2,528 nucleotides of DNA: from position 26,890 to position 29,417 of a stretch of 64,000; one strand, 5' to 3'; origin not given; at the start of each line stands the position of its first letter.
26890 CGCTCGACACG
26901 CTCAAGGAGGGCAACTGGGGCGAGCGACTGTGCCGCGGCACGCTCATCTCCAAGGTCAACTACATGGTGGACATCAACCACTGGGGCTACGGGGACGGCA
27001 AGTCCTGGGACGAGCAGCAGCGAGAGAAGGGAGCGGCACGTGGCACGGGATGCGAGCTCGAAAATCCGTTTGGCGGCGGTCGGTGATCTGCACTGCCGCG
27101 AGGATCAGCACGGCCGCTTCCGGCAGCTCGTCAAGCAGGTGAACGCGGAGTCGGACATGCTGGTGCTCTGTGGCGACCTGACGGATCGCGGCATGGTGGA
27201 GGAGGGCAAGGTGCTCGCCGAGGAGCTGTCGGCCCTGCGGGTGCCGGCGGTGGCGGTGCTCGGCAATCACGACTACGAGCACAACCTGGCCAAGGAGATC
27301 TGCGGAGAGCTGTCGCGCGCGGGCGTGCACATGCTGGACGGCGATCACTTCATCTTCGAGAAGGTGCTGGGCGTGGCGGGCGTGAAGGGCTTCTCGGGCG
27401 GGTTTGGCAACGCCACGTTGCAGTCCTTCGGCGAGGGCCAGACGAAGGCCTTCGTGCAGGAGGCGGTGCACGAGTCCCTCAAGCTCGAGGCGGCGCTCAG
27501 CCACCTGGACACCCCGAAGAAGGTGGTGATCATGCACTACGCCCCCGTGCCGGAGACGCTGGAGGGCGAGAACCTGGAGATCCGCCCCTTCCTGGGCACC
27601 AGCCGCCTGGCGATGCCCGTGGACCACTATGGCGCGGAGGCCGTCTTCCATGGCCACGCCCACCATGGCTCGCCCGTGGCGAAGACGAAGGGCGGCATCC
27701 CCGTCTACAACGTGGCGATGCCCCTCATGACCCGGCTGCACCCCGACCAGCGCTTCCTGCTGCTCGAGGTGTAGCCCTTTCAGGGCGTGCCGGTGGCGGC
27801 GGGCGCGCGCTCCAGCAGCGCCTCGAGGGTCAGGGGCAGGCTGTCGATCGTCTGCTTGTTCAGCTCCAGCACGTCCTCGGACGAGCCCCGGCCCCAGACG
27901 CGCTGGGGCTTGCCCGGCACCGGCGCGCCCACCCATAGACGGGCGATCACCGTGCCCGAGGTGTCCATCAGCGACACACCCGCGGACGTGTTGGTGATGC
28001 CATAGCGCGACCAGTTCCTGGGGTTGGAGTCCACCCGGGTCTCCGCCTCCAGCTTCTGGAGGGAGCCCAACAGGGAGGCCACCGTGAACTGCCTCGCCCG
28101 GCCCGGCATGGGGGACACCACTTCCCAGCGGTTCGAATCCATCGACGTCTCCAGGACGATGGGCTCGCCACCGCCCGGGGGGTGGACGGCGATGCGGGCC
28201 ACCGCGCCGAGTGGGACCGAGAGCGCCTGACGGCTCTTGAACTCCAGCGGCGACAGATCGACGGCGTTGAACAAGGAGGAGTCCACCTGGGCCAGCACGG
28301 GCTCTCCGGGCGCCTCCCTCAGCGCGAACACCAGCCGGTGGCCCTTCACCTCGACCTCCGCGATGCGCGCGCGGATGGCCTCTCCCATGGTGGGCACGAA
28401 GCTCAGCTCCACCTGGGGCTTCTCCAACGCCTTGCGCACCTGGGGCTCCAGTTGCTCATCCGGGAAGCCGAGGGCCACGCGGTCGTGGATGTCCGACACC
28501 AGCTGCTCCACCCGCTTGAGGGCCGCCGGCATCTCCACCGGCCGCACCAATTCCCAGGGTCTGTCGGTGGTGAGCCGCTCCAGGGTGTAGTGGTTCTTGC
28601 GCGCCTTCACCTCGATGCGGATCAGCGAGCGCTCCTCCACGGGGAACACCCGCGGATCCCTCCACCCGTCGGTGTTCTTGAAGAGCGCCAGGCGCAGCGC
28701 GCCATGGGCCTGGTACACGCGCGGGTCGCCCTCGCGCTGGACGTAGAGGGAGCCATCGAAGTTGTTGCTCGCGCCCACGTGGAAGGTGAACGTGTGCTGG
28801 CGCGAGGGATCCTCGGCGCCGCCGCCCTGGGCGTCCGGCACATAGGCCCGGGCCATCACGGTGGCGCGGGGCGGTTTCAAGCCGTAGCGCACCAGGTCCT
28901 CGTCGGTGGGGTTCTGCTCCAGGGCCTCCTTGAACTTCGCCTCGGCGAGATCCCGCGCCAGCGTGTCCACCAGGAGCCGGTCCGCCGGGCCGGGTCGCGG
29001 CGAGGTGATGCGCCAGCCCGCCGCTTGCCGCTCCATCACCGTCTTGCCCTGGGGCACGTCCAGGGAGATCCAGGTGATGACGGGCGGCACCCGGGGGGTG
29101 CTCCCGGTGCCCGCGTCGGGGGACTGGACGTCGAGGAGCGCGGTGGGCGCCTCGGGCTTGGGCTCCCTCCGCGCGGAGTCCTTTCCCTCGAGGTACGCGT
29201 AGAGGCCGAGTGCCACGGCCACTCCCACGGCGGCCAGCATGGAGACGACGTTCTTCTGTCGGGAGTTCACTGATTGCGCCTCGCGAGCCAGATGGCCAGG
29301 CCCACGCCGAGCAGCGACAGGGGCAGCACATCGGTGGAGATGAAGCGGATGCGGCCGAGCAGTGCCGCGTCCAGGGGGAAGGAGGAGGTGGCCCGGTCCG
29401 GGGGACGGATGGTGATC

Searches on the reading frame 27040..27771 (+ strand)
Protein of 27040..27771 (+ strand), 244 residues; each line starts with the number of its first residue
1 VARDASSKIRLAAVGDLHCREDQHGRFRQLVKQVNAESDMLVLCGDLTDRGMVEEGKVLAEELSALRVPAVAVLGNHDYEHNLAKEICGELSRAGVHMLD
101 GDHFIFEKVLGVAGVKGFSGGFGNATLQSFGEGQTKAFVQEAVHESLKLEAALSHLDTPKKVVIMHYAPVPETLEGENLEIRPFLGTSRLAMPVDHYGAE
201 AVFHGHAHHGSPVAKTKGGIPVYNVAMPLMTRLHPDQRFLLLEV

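Call 3: search_protein_families(library=pfam, proteins=[window:27040-27771:+], max_evalue=1)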
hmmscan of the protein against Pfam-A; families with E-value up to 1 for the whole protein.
window:27040-27771:+ (244 aa): 2 families
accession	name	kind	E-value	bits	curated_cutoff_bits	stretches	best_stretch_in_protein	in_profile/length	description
PF00149.33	Metallophos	-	4.7e-17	63.5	21.5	1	9-209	1-190/191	Calcineurin-like phosphoesterase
PF12850.12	Metallophos_2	-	3.6e-08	34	27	1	10-242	2-149/154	Calcineurin-like phosphoesterase superfamily domain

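Call 4: search_protein_families(library=ncbifam, proteins=[window:27040-27771:+], max_evalue=1)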
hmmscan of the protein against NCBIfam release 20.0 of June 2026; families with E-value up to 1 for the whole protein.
window:27040-27771:+ (244 aa): 10 families
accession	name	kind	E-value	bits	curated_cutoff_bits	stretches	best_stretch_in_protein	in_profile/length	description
NF033458.1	lipid_A_LpxG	equivalog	3.8e-09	36.3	350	1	9-92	45-132/321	UDP-2,3-diacylglucosamine diphosphatase LpxG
TIGR03729.1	acc_ester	subfamily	3.6e-08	33.1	148.25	2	147-216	153-227/239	putative phosphoesterase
TIGR00040.1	yfcE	subfamily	8.3e-07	29.2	56.25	1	10-107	2-92/158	YfcE family phosphodiesterase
NF001204.0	PRK00166.1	equivalog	2.6e-06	26.9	176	1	13-79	5-68/276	symmetrical bis(5'-nucleosyl)-tetraphosphatase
NF050112.1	PhdiestSpdARhizob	equivalog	5.8e-06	26.1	400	1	31-83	33-85/264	2', 3'cyclic nucleotide phosphodiesterase SpdA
NF008359.0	PRK11148.1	equivalog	0.00023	20.8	225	1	31-103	49-121/275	3',5'-cyclic-AMP phosphodiesterase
NF008460.0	PRK11340.1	equivalog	0.00069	19.1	188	1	30-97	72-144/271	phosphodiesterase YaeI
TIGR04168.1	TIGR04168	hypoth_equivalog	0.00069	19.1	200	1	37-107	5-79/269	TIGR04168 family protein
NF053862.1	DS9_1_antiphage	equivalog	0.00095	18.1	420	1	141-211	373-444/486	anti-phage phosphoesterase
NF008516.0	PRK11439.1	equivalog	0.18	11.8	326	1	20-78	22-81/218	protein-serine/threonine phosphatase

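Call 5: search_protein_families(library=padloc, proteins=[window:27040-27771:+], max_evalue=1)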
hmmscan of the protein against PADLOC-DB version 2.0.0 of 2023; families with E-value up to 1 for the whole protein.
window:27040-27771:+ (244 aa): 3 families
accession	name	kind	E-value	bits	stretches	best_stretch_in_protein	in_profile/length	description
PDLC04908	PDC-S10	-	5.3e-11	40.2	2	17-105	12-98/223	-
PDLC01344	Cas11e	-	0.021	13.7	1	5-48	70-112/128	CAS-I-E; effector_SS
PDLC01624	Cas11e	-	0.024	13.6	1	3-49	63-108/125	CAS-I-E; effector_SS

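Call 9: search_solved_structures(query=window:27040-27771:+, max_evalue=1, show_alignments=2)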
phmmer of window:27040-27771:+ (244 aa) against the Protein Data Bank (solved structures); distinct sequences matched with E-value up to 1: 5.
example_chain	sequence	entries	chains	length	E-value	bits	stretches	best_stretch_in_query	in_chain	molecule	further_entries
2hy1_A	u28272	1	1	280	0.0008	22.4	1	21-91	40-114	Rv0805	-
3ib7_A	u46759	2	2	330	0.0014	21.6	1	21-91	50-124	Icc protein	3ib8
2dxl_A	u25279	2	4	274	0.034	17.1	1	30-81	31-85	Phosphohydrolase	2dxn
2zo9_B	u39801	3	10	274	0.034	17.1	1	30-81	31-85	Phosphohydrolase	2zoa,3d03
9t9n_A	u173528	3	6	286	0.14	15.2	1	11-82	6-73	Bis(5'-nucleosyl)-tetraphosphatase, symmetrical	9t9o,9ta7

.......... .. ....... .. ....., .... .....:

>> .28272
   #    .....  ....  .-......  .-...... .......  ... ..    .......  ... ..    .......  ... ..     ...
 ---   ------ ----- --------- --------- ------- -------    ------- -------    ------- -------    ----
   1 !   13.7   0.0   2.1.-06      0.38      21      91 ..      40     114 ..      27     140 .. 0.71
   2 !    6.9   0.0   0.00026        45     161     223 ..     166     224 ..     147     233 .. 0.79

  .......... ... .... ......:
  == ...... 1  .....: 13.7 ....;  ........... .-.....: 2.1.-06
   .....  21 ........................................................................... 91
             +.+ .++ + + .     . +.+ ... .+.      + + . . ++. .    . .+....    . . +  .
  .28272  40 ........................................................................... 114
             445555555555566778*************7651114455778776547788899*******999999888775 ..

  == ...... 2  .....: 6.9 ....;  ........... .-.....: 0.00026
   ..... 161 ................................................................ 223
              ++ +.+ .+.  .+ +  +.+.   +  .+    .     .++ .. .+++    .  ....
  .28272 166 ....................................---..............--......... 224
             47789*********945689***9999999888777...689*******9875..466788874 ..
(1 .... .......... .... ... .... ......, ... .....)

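Call 32: find_homologous_proteins(query=window:27040-27771:+)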
Query window:27040-27771:+ (244 aa): 7996 proteins with E <= 0.001 among 8000 candidates; the best 120 are listed.
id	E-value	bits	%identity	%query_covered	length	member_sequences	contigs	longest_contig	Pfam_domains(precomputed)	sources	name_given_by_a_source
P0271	3.2e-145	500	90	100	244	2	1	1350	PF12850.13,PF00149.34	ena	-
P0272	8.1e-144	495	89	100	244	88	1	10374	PF12850.13,PF00149.34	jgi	jgi:Icc-related predicted phosphoesterase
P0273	1.2e-140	485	91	96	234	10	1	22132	PF12850.13,PF00149.34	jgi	jgi:Icc-related predicted phosphoesterase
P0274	9.0e-138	476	89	96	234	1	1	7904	PF12850.13,PF00149.34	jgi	jgi:Icc-related predicted phosphoesterase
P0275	1.5e-136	472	84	100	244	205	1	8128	PF12850.13,PF00149.34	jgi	jgi:Icc-related predicted phosphoesterase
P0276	1.6e-136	472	85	100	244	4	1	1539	PF12850.13,PF00149.34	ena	-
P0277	1.7e-136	472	86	100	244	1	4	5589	PF12850.13,PF00149.34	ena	-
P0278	2.3e-136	471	84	100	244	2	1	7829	PF12850.13,PF00149.34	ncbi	-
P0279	2.4e-136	471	84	100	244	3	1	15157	PF12850.13,PF00149.34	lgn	-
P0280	1.1e-135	469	85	100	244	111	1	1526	PF12850.13,PF00149.34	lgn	-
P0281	1.5e-135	468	83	100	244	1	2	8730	PF12850.13,PF00149.34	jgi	jgi:Icc-related predicted phosphoesterase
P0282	5.0e-135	467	85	100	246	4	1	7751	PF12850.13,PF00149.34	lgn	-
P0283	1.4e-134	465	83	100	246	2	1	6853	PF12850.13,PF00149.34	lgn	-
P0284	1.1e-133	462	83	100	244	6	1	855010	PF12850.13,PF00149.34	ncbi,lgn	-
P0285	1.5e-133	462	83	100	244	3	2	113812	PF12850.13,PF00149.34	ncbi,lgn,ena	-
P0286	7.2e-133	460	82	100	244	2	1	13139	PF12850.13,PF00149.34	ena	-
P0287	9.4e-133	459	82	100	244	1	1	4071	PF12850.13,PF00149.34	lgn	-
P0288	6.0e-132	457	82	100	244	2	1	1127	PF12850.13,PF00149.34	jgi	jgi:Icc-related predicted phosphoesterase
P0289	6.5e-132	457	81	100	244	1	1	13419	PF12850.13,PF00149.34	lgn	-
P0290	1.9e-129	448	84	96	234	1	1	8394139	PF12850.13,PF00149.34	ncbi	ncbi:metallophosphoesterase [Myxococcaceae bacterium GXIMD 01537]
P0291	9.4e-128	443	82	96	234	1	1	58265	PF12850.13,PF00149.34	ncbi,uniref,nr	ncbi:metallophosphoesterase [Corallococcus sp. CA053C]|uniref:metallophosphoesterase family protein 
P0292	1.9e-127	442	82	96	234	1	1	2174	PF12850.13,PF00149.34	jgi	-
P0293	2.6e-127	441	81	96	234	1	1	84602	PF12850.13,PF00149.34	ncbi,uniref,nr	ncbi:metallophosphoesterase family protein [Corallococcus sicarius]|uniref:Metallophosphoesterase n=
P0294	5.7e-127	440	82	96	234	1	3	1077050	PF12850.13,PF00149.34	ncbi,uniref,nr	ncbi:metallophosphoesterase [Corallococcus sp. ZKHCc1 1396]|uniref:Metallophosphoesterase n=1 Tax=Co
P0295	3.4e-125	435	81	96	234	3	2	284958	PF12850.13,PF00149.34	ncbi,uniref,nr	ncbi:metallophosphoesterase [Corallococcus sp. H22C18031201]|uniref:metallophosphoesterase family pr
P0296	3.1e-123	428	77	99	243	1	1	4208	PF12850.13,PF00149.34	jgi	jgi:Icc-related predicted phosphoesterase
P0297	1.2e-122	426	78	99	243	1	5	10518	PF12850.13,PF00149.34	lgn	-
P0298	1.4e-122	426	76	99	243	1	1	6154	PF12850.13,PF00149.34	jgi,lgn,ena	-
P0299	5.1e-122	424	75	100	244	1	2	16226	PF12850.13,PF00149.34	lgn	-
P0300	5.4e-122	424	76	100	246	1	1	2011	PF12850.13,PF00149.34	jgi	jgi:Icc-related predicted phosphoesterase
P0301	1.2e-120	420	75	100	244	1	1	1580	PF12850.13,PF00149.34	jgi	jgi:Icc-related predicted phosphoesterase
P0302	1.4e-120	419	75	100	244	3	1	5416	PF12850.13,PF00149.34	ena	-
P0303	2.9e-119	415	75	100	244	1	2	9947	PF12850.13,PF00149.34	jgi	-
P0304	4.4e-119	415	76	100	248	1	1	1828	PF12850.13,PF00149.34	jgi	jgi:Icc-related predicted phosphoesterase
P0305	2.6e-118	412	74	100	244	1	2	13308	PF12850.13,PF00149.34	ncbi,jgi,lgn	ncbi:MAG TPA: metallophosphoesterase [Myxococcaceae bacterium]|jgi:Icc-related predicted phosphoeste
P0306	5.1e-118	411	75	100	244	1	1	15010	PF12850.13,PF00149.34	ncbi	ncbi:MAG: metallophosphoesterase family protein [Myxococcaceae bacterium]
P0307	7.6e-117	407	74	100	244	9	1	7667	PF12850.13,PF00149.34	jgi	jgi:Icc-related predicted phosphoesterase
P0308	4.0e-116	405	76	97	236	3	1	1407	PF12850.13,PF00149.34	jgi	jgi:Icc-related predicted phosphoesterase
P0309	5.9e-116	404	73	100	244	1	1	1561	PF12850.13,PF00149.34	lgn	-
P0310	8.1e-116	404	73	100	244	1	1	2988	PF12850.13,PF00149.34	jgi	jgi:Icc-related predicted phosphoesterase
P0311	1.3e-115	403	72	100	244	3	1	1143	PF12850.13,PF00149.34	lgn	-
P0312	3.5e-115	402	76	96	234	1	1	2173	PF12850.13,PF00149.34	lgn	-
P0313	3.9e-115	402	72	100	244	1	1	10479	PF12850.13,PF00149.34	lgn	-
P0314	4.4e-115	401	72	100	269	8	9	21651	PF12850.13,PF00149.34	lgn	-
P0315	1.1e-114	400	73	100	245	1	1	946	PF12850.13,PF00149.34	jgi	jgi:Icc-related predicted phosphoesterase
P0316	1.2e-114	400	76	96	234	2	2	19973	PF00149.34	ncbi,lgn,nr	ncbi:MAG: metallophosphoesterase [Myxococcaceae bacterium]|nr:metallophosphoesterase [Myxococcaceae 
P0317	1.9e-114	399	73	100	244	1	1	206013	PF12850.13,PF00149.34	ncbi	-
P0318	3.6e-114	398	70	100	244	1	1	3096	PF12850.13,PF00149.34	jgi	jgi:Icc-related predicted phosphoesterase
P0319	2.2e-113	396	73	99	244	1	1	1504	PF12850.13,PF00149.34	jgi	jgi:Icc-related predicted phosphoesterase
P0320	2.6e-113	396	71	99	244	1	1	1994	PF12850.13,PF00149.34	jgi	jgi:Icc-related predicted phosphoesterase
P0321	4.3e-113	395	70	100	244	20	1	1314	PF12850.13,PF00149.34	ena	-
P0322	4.3e-113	395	71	100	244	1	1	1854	PF12850.13,PF00149.34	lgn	-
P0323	4.8e-113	395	71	100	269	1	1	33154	PF12850.13,PF00149.34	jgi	jgi:Icc-related predicted phosphoesterase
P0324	7.9e-113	394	72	100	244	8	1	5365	PF12850.13,PF00149.34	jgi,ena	-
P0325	8.1e-113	394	72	100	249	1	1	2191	PF12850.13,PF00149.34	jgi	jgi:Icc-related predicted phosphoesterase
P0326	1.4e-112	393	71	100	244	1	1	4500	PF12850.13,PF00149.34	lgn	-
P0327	2.6e-112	392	75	96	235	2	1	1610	PF12850.13,PF00149.34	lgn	-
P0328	2.9e-112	392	73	99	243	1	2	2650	PF12850.13,PF00149.34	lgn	-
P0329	5.3e-112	391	72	96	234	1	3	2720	PF12850.13,PF00149.34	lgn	-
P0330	6.2e-112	391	71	100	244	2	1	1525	PF12850.13,PF00149.34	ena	-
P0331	1.2e-111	390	73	100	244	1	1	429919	PF12850.13,PF00149.34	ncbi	-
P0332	2.4e-111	389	72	99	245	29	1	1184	PF12850.13,PF00149.34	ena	-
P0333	2.9e-111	389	70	100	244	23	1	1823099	PF12850.13,PF00149.34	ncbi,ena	-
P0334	3.5e-111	389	69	100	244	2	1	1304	PF12850.13,PF00149.34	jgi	jgi:Predicted phosphoesterases, related to the Icc protein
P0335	3.9e-111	388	85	84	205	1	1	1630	PF00149.34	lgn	-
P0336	4.7e-111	388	70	100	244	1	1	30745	PF12850.13,PF00149.34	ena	-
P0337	5.7e-111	388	70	100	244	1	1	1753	PF12850.13,PF00149.34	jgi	jgi:Icc-related predicted phosphoesterase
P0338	2.4e-110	386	69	100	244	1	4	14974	PF12850.13,PF00149.34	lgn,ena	-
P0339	2.5e-110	386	69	100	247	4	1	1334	PF12850.13,PF00149.34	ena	-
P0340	2.5e-110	386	71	97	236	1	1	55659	PF12850.13,PF00149.34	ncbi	-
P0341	4.8e-110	385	68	100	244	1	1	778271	PF12850.13,PF00149.34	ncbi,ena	-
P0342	5.1e-110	385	70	100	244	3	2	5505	PF12850.13,PF00149.34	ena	-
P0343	6.3e-110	385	70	100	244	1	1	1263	PF12850.13,PF00149.34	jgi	jgi:Icc-related predicted phosphoesterase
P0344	6.7e-110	384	71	98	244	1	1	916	PF12850.13,PF00149.34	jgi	jgi:Icc-related predicted phosphoesterase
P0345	2.4e-109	383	68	100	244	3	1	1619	PF12850.13,PF00149.34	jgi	-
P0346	2.4e-109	383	71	100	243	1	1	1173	PF12850.13,PF00149.34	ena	-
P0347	2.5e-109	383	69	99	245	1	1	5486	PF12850.13,PF00149.34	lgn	-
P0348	2.7e-109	382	68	100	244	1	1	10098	PF12850.13,PF00149.34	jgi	jgi:Icc-related predicted phosphoesterase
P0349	3.3e-109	382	71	100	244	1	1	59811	PF12850.13,PF00149.34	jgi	jgi:Icc-related predicted phosphoesterase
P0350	4.6e-109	382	68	100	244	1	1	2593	PF12850.13,PF00149.34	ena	-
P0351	5.0e-109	382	68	100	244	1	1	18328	PF12850.13,PF00149.34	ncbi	-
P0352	6.3e-109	381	71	96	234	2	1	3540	PF12850.13,PF00149.34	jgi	jgi:Icc-related predicted phosphoesterase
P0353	7.8e-109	381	69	100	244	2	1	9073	PF12850.13,PF00149.34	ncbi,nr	ncbi:MAG: metallophosphoesterase [Deltaproteobacteria bacterium]|nr:metallophosphoesterase [Deltapro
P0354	1.0e-108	381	71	100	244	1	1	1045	PF12850.13,PF00149.34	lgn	-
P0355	1.1e-108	380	68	100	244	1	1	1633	PF12850.13,PF00149.34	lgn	-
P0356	1.5e-108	380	68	100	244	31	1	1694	PF12850.13,PF00149.34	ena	-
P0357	2.1e-108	380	68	100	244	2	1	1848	PF12850.13,PF00149.34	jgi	-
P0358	2.1e-108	380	67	100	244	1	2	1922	PF12850.13,PF00149.34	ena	-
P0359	2.7e-108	379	70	99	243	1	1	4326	PF12850.13,PF00149.34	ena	-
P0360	2.8e-108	379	67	100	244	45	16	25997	PF12850.13,PF00149.34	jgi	jgi:Icc-related predicted phosphoesterase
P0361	4.9e-108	378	67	100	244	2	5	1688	PF12850.13,PF00149.34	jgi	jgi:Icc-related predicted phosphoesterase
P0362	5.0e-108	378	68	100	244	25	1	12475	PF12850.13,PF00149.34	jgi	-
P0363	5.8e-108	378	69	99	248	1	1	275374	PF12850.13,PF00149.34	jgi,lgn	jgi:Icc-related predicted phosphoesterase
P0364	6.8e-108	378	69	99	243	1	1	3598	PF12850.13,PF00149.34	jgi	jgi:Icc-related predicted phosphoesterase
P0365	1.2e-107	377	67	100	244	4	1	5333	PF12850.13,PF00149.34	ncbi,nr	ncbi:MAG TPA: metallophosphoesterase [Myxococcaceae bacterium]|nr:metallophosphoesterase [Myxococcac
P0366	1.2e-107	377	70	100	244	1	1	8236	PF12850.13,PF00149.34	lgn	-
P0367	1.7e-107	377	68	99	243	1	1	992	PF12850.13,PF00149.34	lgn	-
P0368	2.8e-107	376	69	100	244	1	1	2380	PF12850.13,PF00149.34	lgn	-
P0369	3.5e-107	376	67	100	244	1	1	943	PF12850.13,PF00149.34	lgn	-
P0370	6.8e-107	375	67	100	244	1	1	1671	PF12850.13,PF00149.34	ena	-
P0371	7.0e-107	375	67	100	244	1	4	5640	PF12850.13,PF00149.34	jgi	jgi:Icc-related predicted phosphoesterase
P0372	9.3e-107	374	67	100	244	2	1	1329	PF12850.13,PF00149.34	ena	-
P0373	9.5e-107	374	69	99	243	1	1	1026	PF12850.13,PF00149.34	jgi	jgi:Icc-related predicted phosphoesterase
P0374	1.4e-106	374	67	100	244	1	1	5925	PF12850.13,PF00149.34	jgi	-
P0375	2.7e-106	373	68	100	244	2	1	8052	PF12850.13,PF00149.34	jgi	jgi:Icc-related predicted phosphoesterase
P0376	4.9e-106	372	66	100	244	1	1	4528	PF12850.13,PF00149.34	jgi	-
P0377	5.0e-106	372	73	92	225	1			PF12850.13,PF00149.34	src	-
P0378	7.8e-106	371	69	98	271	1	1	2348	PF12850.13,PF00149.34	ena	-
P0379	1.5e-105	370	67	100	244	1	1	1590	PF12850.13,PF00149.34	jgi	jgi:Icc-related predicted phosphoesterase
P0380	1.7e-105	370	66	100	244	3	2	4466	PF12850.13,PF00149.34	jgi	-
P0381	2.3e-105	370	70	96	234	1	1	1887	PF12850.13,PF00149.34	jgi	jgi:Icc-related predicted phosphoesterase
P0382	2.4e-105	370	69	96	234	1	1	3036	PF12850.13,PF00149.34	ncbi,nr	ncbi:MAG TPA: metallophosphoesterase [Myxococcaceae bacterium]|nr:metallophosphoesterase [Myxococcac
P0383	3.5e-105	369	66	100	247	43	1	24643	PF12850.13,PF00149.34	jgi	jgi:Icc-related predicted phosphoesterase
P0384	5.5e-105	368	66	100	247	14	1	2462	PF12850.13,PF00149.34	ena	-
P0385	5.8e-105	368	68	100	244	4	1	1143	PF12850.13,PF00149.34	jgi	jgi:Icc-related predicted phosphoesterase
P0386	6.7e-105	368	69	98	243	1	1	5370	PF12850.13,PF00149.34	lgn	-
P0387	8.6e-105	368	69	100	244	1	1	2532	PF12850.13,PF00149.34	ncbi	-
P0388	9.3e-105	368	66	100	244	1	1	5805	PF12850.13,PF00149.34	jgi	-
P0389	1.2e-104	367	66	100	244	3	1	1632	PF12850.13,PF00149.34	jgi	-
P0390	1.4e-104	367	67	100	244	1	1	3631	PF12850.13,PF00149.34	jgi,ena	-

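Call 58: predict_structure(alignment_id=A3)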
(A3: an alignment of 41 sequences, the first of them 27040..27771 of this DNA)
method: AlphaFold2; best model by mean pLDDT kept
length: 244 residues; sequences in the alignment: 41
mean_pLDDT: 92.3   pTM: 0.90
mean pLDDT of the five models: 92.3, 90.1, 89.8, 78.4, 77.1
residues with pLDDT >= 90: 199; 70-90: 28; 50-70: 14; < 50: 3
segments of 3 or more residues with pLDDT < 50: none
pLDDT, mean of each block of 10 residues (from residue 1): 69 98 95 97 97 98 97 96 97 97 95 90 59 80 93 95 96 92 87 95 97 97 98 95 95
secondary structure, 60 per line:
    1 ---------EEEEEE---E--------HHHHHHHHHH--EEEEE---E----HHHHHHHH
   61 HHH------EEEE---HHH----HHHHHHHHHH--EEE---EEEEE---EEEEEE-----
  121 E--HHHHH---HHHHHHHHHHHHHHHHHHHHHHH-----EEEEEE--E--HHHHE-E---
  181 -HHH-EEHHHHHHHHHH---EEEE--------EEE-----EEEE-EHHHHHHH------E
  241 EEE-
elements in order: E10-15 H28-37 E40-44 H53-63 E70-73 H84-93 E96-98 E102-106 E110-115 H124-128 H132-154 E160-165 H171-174 H188-197 E201-204 E213-215 E221-224 H227-233 E240-243

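Call 95: find_related_loci(query=A2, collection=metagenome_contigs, flank=3000)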
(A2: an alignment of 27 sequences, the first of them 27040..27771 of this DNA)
Query A2 (244 aa) in metagenome_contigs; peptide patterns used: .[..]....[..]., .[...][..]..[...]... (x = any residue, [..] = any of these).
600 stretches matched a pattern (row limit reached: there are more); 533 encode a relative of the query (tblastn E <= 1e-3); the best 80 are kept; 80 distinct loci.
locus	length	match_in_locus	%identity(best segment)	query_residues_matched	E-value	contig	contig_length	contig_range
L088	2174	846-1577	82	1-244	1e-131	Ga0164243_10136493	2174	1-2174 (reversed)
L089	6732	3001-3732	66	1-244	2e-110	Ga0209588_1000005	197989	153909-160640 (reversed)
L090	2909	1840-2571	66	1-244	4e-111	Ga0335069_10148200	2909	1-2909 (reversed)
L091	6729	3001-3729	70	1-244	5e-105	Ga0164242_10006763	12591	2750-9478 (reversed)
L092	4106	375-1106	66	1-244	2e-103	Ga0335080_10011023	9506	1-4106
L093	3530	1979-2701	58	3-244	2e-90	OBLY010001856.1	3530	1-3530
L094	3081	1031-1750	60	5-244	6e-90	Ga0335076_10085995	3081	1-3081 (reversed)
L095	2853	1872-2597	54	3-244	9e-83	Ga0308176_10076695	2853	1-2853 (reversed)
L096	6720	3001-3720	52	6-244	2e-80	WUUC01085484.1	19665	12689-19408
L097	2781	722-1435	54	1-237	2e-81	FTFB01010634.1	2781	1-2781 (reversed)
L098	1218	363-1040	60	7-232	1e-85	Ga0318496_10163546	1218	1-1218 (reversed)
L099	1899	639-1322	53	9-237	3e-82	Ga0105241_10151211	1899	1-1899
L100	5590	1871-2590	53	6-244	1e-77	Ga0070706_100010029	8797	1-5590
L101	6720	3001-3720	51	5-244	1e-77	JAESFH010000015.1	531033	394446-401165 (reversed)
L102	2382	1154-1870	52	6-244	4e-79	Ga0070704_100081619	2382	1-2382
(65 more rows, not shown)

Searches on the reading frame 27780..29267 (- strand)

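Call 56: search_protein_families(library=pfam, proteins=[window:27780-29267:-], max_evalue=0.001)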
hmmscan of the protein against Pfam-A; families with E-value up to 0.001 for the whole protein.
window:27780-29267:- (495 aa): 1 family
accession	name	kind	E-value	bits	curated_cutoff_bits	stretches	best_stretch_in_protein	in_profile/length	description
PF14238.11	DUF4340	-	3e-34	119.3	25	2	85-262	1-161/183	Domain of unknown function (DUF4340)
